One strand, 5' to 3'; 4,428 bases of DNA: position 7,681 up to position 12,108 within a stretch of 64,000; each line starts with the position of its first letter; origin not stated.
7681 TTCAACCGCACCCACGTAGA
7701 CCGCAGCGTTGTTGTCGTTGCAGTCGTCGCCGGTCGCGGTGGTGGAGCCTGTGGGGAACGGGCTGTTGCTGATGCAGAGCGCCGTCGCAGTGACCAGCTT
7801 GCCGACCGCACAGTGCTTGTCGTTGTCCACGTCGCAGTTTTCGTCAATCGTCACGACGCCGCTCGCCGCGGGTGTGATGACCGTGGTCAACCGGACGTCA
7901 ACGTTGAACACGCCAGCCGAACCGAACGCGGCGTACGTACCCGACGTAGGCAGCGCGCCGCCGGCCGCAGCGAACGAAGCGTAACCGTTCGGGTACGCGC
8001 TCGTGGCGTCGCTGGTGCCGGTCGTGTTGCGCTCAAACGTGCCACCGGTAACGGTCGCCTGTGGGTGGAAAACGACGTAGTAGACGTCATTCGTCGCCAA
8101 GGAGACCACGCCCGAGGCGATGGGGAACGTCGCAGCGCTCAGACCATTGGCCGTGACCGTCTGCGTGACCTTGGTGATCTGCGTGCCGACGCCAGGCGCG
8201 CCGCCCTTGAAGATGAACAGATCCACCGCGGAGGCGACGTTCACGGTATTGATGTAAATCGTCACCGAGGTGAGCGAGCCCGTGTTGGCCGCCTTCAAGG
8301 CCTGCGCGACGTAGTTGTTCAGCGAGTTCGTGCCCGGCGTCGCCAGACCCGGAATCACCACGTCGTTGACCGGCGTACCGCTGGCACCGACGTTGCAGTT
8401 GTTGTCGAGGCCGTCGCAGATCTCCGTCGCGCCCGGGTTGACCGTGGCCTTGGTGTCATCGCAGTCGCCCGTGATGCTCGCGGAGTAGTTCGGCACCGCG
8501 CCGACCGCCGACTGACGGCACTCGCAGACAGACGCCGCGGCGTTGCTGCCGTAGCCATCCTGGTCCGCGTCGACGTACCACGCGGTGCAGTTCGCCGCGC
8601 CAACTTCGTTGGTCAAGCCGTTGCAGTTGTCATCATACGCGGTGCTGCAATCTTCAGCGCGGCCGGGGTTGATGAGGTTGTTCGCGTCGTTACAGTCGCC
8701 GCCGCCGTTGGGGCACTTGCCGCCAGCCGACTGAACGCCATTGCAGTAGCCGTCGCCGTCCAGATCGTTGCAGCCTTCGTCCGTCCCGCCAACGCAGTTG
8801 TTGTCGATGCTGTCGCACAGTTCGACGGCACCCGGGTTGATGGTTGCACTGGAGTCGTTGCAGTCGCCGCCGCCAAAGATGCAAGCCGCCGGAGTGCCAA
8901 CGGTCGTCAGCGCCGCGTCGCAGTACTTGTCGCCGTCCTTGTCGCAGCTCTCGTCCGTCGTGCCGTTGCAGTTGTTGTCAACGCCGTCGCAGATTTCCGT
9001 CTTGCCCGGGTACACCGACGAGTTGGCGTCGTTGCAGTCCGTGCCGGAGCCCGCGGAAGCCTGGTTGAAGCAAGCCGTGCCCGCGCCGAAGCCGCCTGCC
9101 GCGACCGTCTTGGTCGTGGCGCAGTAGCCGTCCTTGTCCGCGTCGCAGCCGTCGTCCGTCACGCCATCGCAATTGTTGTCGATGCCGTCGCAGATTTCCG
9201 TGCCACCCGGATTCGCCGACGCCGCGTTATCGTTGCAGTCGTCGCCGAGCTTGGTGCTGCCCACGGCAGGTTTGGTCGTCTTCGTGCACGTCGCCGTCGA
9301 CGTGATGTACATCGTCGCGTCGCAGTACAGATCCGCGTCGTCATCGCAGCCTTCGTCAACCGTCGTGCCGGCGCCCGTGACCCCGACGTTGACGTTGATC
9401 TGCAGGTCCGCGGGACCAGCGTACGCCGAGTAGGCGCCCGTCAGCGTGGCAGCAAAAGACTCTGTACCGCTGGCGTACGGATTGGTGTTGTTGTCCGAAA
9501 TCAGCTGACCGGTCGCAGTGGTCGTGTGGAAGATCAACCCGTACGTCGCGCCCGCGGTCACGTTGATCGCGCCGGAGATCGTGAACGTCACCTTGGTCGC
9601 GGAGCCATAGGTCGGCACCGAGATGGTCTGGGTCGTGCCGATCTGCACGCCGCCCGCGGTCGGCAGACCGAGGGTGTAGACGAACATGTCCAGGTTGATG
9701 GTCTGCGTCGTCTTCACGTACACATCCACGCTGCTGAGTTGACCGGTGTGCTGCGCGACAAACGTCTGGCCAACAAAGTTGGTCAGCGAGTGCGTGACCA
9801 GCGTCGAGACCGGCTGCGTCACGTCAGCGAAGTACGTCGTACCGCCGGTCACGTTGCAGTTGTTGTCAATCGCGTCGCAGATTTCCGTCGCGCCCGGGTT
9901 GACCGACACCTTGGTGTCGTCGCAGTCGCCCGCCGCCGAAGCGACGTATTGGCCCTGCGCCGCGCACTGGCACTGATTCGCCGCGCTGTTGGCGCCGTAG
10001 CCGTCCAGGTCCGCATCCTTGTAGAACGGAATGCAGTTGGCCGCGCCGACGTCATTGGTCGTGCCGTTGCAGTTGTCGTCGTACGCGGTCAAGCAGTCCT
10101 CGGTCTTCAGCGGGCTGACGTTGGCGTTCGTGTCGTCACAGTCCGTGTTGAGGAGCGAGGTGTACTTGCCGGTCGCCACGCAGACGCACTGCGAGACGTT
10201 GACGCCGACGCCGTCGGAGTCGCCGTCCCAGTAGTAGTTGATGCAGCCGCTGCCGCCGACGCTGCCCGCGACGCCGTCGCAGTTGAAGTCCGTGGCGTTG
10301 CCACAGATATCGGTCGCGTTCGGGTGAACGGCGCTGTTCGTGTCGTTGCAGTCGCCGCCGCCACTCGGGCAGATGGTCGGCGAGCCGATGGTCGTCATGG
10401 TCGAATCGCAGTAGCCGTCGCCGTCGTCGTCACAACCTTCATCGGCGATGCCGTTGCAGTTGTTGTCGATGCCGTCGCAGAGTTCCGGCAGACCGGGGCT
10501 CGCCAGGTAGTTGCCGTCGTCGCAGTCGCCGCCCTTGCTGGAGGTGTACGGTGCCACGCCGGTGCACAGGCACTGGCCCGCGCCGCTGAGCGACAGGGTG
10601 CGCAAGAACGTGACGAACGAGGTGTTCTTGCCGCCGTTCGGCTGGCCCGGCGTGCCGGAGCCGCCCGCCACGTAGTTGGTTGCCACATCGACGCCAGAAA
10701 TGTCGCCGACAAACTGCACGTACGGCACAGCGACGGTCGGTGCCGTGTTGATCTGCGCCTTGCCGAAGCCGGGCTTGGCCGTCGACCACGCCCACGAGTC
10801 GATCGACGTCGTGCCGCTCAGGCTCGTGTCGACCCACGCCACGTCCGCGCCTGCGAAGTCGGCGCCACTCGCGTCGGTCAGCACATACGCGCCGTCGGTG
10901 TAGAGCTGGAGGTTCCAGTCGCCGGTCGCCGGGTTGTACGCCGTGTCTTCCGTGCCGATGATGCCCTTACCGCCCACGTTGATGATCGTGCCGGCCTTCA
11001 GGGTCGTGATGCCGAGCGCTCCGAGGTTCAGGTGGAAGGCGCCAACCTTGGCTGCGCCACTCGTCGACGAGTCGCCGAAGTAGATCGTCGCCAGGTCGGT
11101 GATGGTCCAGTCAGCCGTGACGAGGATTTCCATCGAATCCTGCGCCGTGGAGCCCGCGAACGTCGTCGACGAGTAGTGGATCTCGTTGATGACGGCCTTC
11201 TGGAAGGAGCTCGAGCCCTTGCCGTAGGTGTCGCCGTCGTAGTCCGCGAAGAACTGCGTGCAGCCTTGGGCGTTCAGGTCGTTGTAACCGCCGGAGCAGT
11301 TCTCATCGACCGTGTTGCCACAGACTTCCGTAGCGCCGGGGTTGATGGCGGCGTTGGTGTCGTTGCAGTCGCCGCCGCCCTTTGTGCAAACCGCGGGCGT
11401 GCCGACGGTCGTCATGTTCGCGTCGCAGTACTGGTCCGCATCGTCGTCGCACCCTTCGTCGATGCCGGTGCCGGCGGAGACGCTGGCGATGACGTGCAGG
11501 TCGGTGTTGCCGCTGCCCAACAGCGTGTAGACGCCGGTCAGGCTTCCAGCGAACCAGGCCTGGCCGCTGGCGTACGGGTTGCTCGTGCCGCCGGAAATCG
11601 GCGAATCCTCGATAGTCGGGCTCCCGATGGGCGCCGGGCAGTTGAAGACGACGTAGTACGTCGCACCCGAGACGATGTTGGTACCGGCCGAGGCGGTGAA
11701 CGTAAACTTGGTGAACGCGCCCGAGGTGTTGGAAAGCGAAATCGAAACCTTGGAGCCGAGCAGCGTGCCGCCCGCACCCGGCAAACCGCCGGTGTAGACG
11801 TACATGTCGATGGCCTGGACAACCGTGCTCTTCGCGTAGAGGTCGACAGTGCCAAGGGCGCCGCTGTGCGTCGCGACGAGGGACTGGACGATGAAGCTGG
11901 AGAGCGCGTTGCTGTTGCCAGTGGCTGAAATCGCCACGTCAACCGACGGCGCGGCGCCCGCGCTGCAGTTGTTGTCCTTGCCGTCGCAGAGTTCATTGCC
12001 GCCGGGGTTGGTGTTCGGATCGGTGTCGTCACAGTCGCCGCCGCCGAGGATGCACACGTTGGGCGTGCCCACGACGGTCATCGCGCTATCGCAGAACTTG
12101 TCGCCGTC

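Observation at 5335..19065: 13.7-kb gene for a >4,500-aa Cys-rich repeat lipoprotein adjacent to tRNA-Pro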

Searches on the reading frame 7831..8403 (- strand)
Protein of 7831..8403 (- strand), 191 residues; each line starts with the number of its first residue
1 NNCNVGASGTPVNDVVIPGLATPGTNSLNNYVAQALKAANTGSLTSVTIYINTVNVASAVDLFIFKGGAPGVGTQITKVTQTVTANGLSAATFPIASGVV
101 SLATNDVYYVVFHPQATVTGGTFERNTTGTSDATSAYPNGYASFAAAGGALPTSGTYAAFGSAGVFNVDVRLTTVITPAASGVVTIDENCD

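Call 12: search_protein_families(library=pfam, proteins=[window:7831-8403:-], max_evalue=1)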
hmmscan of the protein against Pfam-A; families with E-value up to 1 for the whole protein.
seq(191 aa): 0 families

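Call 13: search_protein_families(library=ncbifam, proteins=[window:7831-8403:-], max_evalue=1)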
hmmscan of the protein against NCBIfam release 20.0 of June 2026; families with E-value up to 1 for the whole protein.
seq(191 aa): 1 family
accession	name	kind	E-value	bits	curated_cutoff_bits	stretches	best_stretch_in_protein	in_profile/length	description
NF041539.1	choice_anch_R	domain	1.6e-06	28.2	30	1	38-171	28-153/155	choice-of-anchor R domain-containing protein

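Call 100: search_protein_families(library=ncbifam, alignment_id=A6, max_evalue=0.01)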
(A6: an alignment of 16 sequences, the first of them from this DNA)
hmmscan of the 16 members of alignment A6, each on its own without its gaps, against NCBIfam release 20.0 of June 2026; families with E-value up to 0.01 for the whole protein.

A. member 1, seq(185 aa): 1 family
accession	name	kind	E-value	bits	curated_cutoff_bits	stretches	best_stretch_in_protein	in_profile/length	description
NF041539.1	choice_anch_R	domain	1.4e-06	28.3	30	1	35-168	28-153/155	choice-of-anchor R domain-containing protein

B. families by the number of members that match (of 16 scanned): 3 families
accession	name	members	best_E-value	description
NF041539.1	choice_anch_R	5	2.5e-10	choice-of-anchor R domain-containing protein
NF009971.0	PRK13435.1-2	1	0.00025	response regulator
NF012005.0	PRK15461.1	1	0.0053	sulfolactaldehyde 3-reductase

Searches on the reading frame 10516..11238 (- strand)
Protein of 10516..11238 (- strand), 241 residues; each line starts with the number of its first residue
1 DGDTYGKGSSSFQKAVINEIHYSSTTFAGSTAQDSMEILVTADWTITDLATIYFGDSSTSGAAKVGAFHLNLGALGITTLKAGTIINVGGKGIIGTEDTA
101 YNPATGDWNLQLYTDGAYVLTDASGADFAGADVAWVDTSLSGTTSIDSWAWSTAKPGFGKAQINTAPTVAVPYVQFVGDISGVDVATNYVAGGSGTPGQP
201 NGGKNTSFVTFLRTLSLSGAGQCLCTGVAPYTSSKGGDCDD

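Call 12: search_protein_families(library=pfam, proteins=[window:10516-11238:-], max_evalue=1)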
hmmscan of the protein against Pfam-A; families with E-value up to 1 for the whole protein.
seq(241 aa): 0 families

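Call 13: search_protein_families(library=ncbifam, proteins=[window:10516-11238:-], max_evalue=1)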
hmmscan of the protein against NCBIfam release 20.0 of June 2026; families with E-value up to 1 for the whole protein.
seq(241 aa): 0 families

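Call 77: search_protein_families(library=pfam, alignment_id=A5, max_evalue=1)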
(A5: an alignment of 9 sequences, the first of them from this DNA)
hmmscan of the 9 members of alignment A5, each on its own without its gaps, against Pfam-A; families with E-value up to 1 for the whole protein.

A. member 1, seq(228 aa): 0 families

B. families by the number of members that match (of 9 scanned): 0 families

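Call 79: search_solved_structures(query=A5, max_evalue=10)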
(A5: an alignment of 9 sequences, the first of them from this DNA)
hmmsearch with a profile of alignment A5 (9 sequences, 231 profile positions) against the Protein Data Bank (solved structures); distinct sequences matched with E-value up to 10: 0.

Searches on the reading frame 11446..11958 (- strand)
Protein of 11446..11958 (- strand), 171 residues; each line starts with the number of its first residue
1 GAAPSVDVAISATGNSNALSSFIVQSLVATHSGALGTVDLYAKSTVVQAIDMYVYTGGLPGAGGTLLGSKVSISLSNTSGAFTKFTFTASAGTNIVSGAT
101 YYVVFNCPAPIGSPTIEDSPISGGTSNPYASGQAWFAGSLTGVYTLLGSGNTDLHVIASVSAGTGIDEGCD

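Call 12: search_protein_families(library=pfam, proteins=[window:11446-11958:-], max_evalue=1)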
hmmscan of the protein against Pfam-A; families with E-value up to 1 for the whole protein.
seq(171 aa): 0 families

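Call 13: search_protein_families(library=ncbifam, proteins=[window:11446-11958:-], max_evalue=1)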
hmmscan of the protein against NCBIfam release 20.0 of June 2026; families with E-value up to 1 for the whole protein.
seq(171 aa): 1 family
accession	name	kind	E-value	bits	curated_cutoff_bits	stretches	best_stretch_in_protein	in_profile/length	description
NF041539.1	choice_anch_R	domain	0.0069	16.4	30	1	34-114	33-110/155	choice-of-anchor R domain-containing protein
